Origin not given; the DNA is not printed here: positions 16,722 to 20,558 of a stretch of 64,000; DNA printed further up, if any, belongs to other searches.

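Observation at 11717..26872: Sigma-54-headed envelope locus: three >1000-aa orphan lipoproteins plus prepilin peptidase, pseudopilin, coiled-coil OmpA lipoprotein and an EF-G paralog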

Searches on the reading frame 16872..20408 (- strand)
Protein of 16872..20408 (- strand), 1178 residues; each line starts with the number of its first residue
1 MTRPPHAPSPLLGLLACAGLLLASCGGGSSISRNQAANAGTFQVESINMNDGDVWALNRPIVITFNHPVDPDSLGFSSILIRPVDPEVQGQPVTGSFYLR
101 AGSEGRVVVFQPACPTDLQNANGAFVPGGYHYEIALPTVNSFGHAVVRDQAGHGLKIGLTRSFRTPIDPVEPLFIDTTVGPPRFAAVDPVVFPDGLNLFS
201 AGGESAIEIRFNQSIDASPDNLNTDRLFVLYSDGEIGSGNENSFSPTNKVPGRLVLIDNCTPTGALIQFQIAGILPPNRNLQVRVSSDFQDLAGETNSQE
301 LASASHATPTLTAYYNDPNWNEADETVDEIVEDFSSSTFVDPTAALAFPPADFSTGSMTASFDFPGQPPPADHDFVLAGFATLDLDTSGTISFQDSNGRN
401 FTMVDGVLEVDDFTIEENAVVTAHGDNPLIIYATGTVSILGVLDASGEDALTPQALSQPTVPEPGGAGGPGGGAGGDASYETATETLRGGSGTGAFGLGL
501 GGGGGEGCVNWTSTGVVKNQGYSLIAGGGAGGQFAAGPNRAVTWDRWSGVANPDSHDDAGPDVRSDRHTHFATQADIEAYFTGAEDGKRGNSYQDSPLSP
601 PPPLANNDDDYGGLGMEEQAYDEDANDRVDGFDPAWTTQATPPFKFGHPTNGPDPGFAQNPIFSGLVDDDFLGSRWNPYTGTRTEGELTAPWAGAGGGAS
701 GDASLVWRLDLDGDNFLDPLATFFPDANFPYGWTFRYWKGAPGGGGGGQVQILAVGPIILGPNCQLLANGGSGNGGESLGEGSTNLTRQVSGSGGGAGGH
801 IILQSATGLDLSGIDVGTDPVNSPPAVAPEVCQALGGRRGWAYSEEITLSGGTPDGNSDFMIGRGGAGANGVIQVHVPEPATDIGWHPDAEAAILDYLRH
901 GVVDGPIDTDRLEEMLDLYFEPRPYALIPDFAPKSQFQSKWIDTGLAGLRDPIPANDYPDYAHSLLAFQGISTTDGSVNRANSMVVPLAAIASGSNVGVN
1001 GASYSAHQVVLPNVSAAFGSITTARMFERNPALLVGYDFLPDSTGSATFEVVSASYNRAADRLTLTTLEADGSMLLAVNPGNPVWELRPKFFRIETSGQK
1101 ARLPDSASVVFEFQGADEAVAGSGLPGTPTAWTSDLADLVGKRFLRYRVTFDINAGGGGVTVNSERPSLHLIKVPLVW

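Call 10: search_protein_families(library=pfam, proteins=[window:16872-20408:-], max_evalue=0.1)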
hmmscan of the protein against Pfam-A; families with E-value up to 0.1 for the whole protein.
window:16872-20408:- (1178 aa): 1 family
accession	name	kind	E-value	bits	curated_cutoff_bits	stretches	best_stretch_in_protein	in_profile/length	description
PF13205.12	Big_5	-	2.5e-06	28.6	23.6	1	43-116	6-71/105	Bacterial Ig-like domain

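Call 11: search_protein_families(library=ncbifam, proteins=[window:16872-20408:-], max_evalue=0.1)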
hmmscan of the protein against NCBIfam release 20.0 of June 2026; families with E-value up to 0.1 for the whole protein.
window:16872-20408:- (1178 aa): 1 family
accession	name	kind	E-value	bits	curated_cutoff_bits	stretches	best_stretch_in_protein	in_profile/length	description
NF058595.1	invert_tail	domain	0.031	14.6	37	1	11-44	58-93/113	lipo-invert putative C-terminal anchoring domain-containing protein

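Call 30: find_homologous_proteins(query=window:16872-20408:-, max_evalue=0.001)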
Query window:16872-20408:- (1178 aa): 129 proteins with E <= 0.001 among 8000 candidates; the best 120 are listed.
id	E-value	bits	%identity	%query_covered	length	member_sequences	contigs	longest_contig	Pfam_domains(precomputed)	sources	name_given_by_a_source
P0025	0.0e+0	2701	100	100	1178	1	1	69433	PF13205.13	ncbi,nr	ncbi:MAG: hypothetical protein D6702_09670 [Planctomycetota bacterium]|nr:MAG: hypothetical protein 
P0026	0.0e+0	1967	73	100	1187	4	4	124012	PF13205.13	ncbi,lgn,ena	-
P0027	0.0e+0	1937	72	100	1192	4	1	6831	PF13205.13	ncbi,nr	ncbi:MAG: hypothetical protein H8E31_02160 [Planctomycetes bacterium]|nr:hypothetical protein [Planc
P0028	0.0e+0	1933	74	97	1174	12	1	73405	PF13205.13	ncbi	-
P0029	0.0e+0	1916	72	100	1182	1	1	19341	-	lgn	-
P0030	0.0e+0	1388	57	96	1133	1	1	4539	-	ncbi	-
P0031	0.0e+0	1380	56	100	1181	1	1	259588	PF13205.13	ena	-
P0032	0.0e+0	1314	72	68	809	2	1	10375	PF13205.13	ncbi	-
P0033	0.0e+0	1259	53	99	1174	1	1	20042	-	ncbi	-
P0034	0.0e+0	1244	52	98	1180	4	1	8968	-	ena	-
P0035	0.0e+0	1230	54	98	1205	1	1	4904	PF13205.13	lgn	-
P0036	0.0e+0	1229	51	100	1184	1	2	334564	-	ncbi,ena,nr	ncbi:MAG: hypothetical protein EYC70_14430 [Planctomycetota bacterium]|nr:MAG: hypothetical protein 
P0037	0.0e+0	1207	51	98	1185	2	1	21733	-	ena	-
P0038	0.0e+0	1198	53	98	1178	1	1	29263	PF13205.13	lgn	-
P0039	0.0e+0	1176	51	99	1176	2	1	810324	-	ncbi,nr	ncbi:MAG: hypothetical protein DWQ01_14040 [Planctomycetota bacterium]|nr:MAG: hypothetical protein 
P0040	0.0e+0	1155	50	100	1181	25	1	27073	PF13205.13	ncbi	-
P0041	0.0e+0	1134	48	99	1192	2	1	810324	-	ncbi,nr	ncbi:MAG: hypothetical protein DWQ01_13295 [Planctomycetota bacterium]|nr:MAG: hypothetical protein 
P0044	0.0e+0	1015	46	99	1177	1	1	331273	-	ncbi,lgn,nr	ncbi:MAG: hypothetical protein DWQ01_04255 [Planctomycetota bacterium]|nr:MAG: hypothetical protein 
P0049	1.8e-294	998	47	97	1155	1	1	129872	-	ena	-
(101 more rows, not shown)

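Call 36: find_related_loci(query=A1, collection=genome_contigs, flank=10000)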
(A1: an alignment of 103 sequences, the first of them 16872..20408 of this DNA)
Query A1 (1178 aa) in genome_contigs; peptide patterns used: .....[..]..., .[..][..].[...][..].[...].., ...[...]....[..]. (x = any residue, [..] = any of these).
600 stretches matched a pattern (row limit reached: there are more); 85 encode a relative of the query (tblastn E <= 1e-3); the best 80 are kept; 79 distinct loci.
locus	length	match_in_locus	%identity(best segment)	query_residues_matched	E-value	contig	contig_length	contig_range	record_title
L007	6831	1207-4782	72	1-1178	0e+0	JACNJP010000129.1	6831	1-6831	MAG: Planctomycetota bacterium isolate NIOZ-UU38 NIOZ-UU_NODE_13970_length_6831_cov_6.41071, whole genome shotgun sequen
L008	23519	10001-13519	48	15-1178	0e+0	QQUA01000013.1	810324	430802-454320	MAG: Planctomycetota bacterium isolate PNC 7, whole genome shotgun sequence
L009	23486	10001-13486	51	25-1176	0e+0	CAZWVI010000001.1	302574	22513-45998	MAG TPA_asm: uncultured Planctomycetales bacterium isolate binchicken_co147_328 genome assembly, contig: NODE_15_length_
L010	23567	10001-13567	46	15-1178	0e+0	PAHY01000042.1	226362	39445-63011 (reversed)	MAG: Planctomycetota bacterium isolate NAT19 MHASMcontig_941411, whole genome shotgun sequence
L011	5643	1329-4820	43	15-1178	0e+0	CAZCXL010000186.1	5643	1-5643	MAG TPA_asm: uncultured Planctomycetales bacterium isolate binchicken_co248_155 genome assembly, contig: NODE_25040_leng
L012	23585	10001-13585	44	11-1178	0e+0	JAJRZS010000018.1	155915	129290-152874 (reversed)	MAG: Planctomycetota bacterium isolate Dive96_bin4.216 k141_954220, whole genome shotgun sequence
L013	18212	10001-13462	44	32-1178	0e+0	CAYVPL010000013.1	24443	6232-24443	MAG TPA_asm: uncultured Planctomycetales bacterium isolate SRP173033_co1_143 genome assembly, contig: NODE_3304_length_2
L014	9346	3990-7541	44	25-1178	0e+0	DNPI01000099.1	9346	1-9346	MAG TPA_asm: Planctomycetota bacterium isolate UBA8587 contig_207611, whole genome shotgun sequence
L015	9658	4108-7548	43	24-1178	0e+0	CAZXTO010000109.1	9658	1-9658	MAG TPA_asm: uncultured Planctomycetales bacterium isolate SRP167671_co2_171 genome assembly, contig: NODE_8913_length_9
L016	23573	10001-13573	40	42-1157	0e+0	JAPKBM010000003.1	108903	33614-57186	MAG: Planctomycetota bacterium isolate ANT-38 NODE_65_length_108903_cov_7.020395, whole genome shotgun sequence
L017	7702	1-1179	74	786-1178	1e-176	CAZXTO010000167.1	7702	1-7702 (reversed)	MAG TPA_asm: uncultured Planctomycetales bacterium isolate SRP167671_co2_171 genome assembly, contig: NODE_11531_length_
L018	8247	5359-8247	45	8-968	0e+0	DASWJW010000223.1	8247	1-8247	MAG TPA_asm: Planctomycetota bacterium isolate SMAG_U2906 k141_643533, whole genome shotgun sequence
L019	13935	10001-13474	40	33-1178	1e-169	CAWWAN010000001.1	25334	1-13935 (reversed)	MAG TPA_asm: uncultured bacterium isolate ERR3589563_binner23_66 genome assembly, contig: ERZ7462600.1397, whole genome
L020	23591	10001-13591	44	4-1178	0e+0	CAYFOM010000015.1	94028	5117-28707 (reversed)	MAG TPA_asm: uncultured Planctomycetales bacterium isolate ERP019367_co1_51 genome assembly, contig: NODE_313_length_940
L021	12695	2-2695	43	289-1178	8e-156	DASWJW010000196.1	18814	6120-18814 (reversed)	MAG TPA_asm: Planctomycetota bacterium isolate SMAG_U2906 k141_1748952, whole genome shotgun sequence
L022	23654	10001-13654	42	1-1178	0e+0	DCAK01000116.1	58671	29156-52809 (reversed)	MAG TPA_asm: Planctomycetes bacterium UBA1135 UBA1135_contig_14538, whole genome shotgun sequence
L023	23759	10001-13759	39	40-1178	7e-151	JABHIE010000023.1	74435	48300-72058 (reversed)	MAG: Planctomycetota bacterium isolate SI037_bin56 k141_713952, whole genome shotgun sequence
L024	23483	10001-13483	44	32-1178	0e+0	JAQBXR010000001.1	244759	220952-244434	MAG: Planctomycetota bacterium isolate casp150-mb.290 NODE_32_length_244759_cov_0.099322, whole genome shotgun sequence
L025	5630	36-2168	43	482-1178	3e-117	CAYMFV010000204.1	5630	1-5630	MAG TPA_asm: uncultured Planctomycetales bacterium isolate binchicken_co172_206 genome assembly, contig: NODE_14325_leng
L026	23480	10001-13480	42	15-1178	0e+0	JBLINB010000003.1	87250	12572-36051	MAG: Myxococcota bacterium isolate 3300053785_31 Ga0535658_0000212, whole genome shotgun sequence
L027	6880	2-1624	46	648-1178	6e-106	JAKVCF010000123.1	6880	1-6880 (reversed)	MAG: Planctomycetota bacterium isolate ALOHA_ZT_47 ZT-Planctomycetota-5_123, whole genome shotgun sequence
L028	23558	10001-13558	46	12-1178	0e+0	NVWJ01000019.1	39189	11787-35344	MAG: Planctomycetota bacterium isolate NORP40 Contig_source1383C_2297, whole genome shotgun sequence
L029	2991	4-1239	45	760-1178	5e-90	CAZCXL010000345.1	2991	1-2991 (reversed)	MAG TPA_asm: uncultured Planctomycetales bacterium isolate binchicken_co248_155 genome assembly, contig: NODE_74546_leng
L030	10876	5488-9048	45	9-1178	0e+0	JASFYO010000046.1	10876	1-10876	MAG: Planctomycetota bacterium isolate MAY_MAG_00001 ALL_000000006597, whole genome shotgun sequence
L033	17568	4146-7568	33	15-1178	8e-48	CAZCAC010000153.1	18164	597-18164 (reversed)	MAG TPA_asm: uncultured Planctomycetaceae bacterium isolate binchicken_co65_457 genome assembly, contig: NODE_12615_leng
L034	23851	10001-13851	27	16-1178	8e-44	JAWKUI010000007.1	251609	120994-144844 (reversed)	MAG: Planctomycetota bacterium isolate ABC1.71 ABC1.71.fa-7, whole genome shotgun sequence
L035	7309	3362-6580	32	20-1178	3e-43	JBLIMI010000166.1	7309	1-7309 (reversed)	MAG: Candidatus Paceibacteria bacterium isolate 3300053785_95 Ga0535658_0032185, whole genome shotgun sequence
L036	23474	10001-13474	33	1-1174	1e-42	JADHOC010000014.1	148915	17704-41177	MAG: Planctomycetota bacterium isolate BS301-5m-G84 BS301-5m-C83, whole genome shotgun sequence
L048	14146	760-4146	29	42-1178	6e-38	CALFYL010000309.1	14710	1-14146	MAG TPA_asm: uncultured Planctomycetia bacterium isolate SRR6227243_bin.141_CONCOCT_v1.1_MAG genome assembly, contig: ER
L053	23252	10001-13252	28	42-1178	1e-35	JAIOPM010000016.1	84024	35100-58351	MAG: Planctomycetota bacterium isolate LakeFargette_0920_ALND_MAG_68_24 LacPavin_0920_ALND_scaffold_186177, whole genome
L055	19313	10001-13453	30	1-1176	3e-34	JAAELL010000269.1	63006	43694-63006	MAG: bacterium isolate Bpl_4 BplG_CONTIG2823527, whole genome shotgun sequence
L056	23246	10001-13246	29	42-1178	4e-34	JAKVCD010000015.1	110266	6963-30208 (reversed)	MAG: Planctomycetota bacterium isolate ALOHA_ZT_45 ZT-Planctomycetota-1_15, whole genome shotgun sequence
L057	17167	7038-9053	41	524-1178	2e-93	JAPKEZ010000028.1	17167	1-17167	MAG: Planctomycetota bacterium isolate ANT-129 NODE_1821_length_17167_cov_5.625701, whole genome shotgun sequence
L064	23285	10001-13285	28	44-1174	7e-29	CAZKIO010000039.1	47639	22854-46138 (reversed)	MAG TPA_asm: uncultured Planctomycetaceae bacterium isolate SRP287453_co1_19 genome assembly, contig: NODE_1105_length_4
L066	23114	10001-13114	28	57-1178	2e-23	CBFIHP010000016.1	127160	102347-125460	MAG: Planctomycetota bacterium isolate Co_bin_786_permissive genome assembly, contig: Co_bin_786_permissive_c16, whole g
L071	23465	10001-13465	31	14-1178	9e-42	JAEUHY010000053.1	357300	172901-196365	MAG: Planctomycetota bacterium isolate new MAG-29 k141_1796620, whole genome shotgun sequence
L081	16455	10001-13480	31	12-1178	6e-39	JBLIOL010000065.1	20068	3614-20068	MAG: Planctomycetota bacterium isolate 3300053785_16 Ga0535658_0006112, whole genome shotgun sequence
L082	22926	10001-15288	25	57-1178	9e-11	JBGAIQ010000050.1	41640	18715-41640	MAG: Planctomycetota bacterium isolate MAG_AAO_H125.15 AAOH125-15_opera_contig_2225, whole genome shotgun sequence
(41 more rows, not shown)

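Call 50: predict_structure(alignment_id=A1)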
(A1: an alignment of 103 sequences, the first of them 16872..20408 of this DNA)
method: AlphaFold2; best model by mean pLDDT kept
length: 1178 residues; sequences in the alignment: 103
mean_pLDDT: 92.2   pTM: 0.83
mean pLDDT of the five models: 92.2, 91.9, 91.1, 90.7, 90.6
residues with pLDDT >= 90: 995; 70-90: 123; 50-70: 30; < 50: 30
segments of 3 or more residues with pLDDT < 50: 1-30
pLDDT, mean of each block of 10 residues (from residue 1): 38 43 39 82 96 95 97 95 95 94 96 89 94 94 87 94 96 91 93 94 85 93 96 95 95 93 93 95 97 94 96 92 93 94 95 97 94 97 97 97 98 98 98 98 98 91 97 97 96 95 96 88 94 96 92 82 92 94 96 72 67 90 90 91 92 96 92 96 95 98 94 88 93 95 98 98 97 92 71 98 98 97 94 97 74 81 97 97 97 97 95 98 97 98 93 84 95 97 97 94 97 94 92 97 95 96 96 95 95 97 97 97 94 97 97 94 96 96
secondary structure, 60 per line:
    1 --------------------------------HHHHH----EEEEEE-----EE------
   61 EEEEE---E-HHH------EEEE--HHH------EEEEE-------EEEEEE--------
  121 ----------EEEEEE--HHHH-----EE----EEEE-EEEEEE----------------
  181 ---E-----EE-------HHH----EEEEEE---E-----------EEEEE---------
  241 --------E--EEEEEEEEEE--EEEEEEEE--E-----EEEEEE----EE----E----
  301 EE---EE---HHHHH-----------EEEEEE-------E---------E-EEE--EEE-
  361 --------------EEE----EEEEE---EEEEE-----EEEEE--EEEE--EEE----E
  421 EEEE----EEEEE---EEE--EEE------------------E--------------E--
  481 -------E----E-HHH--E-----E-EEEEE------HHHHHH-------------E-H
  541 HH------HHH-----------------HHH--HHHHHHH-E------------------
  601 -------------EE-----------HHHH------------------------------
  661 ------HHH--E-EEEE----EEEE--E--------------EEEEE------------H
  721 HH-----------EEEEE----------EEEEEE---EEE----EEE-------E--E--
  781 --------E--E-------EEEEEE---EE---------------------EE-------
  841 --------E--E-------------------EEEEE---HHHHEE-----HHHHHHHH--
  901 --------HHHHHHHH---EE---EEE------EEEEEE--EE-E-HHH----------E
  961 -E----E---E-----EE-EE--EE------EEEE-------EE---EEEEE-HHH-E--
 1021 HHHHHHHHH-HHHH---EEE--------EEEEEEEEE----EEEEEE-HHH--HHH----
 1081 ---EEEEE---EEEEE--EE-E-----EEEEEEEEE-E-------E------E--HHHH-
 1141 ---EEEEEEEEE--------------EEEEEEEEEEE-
elements in order (helices of 4 or more, strands of 3 or more residues): H33-37 E42-47 E61-65 E80-83 E95-99 E107-112 E131-136 H139-142 E154-157 E159-164 E206-211 E227-231 E252-261 E264-271 E280-285 H311-315 E327-332 E352-354 E357-359 E375-377 E382-386 E390-394 E400-404 E407-410 E413-415 E420-424 E429-433 E437-439 E442-444 E508-512 H519-524 H574-580 H627-630 E674-677 E682-685 E703-707 E734-738 E749-754 E758-760 E765-767 E800-805 E872-876 H880-883 H891-898 H909-916 E925-927 E934-939 E992-995 E1008-1012 H1021-1029 H1031-1034 E1038-1040 E1049-1057 E1062-1067 E1084-1088 E1092-1096 E1108-1116 H1136-1139 E1144-1152 E1167-1177
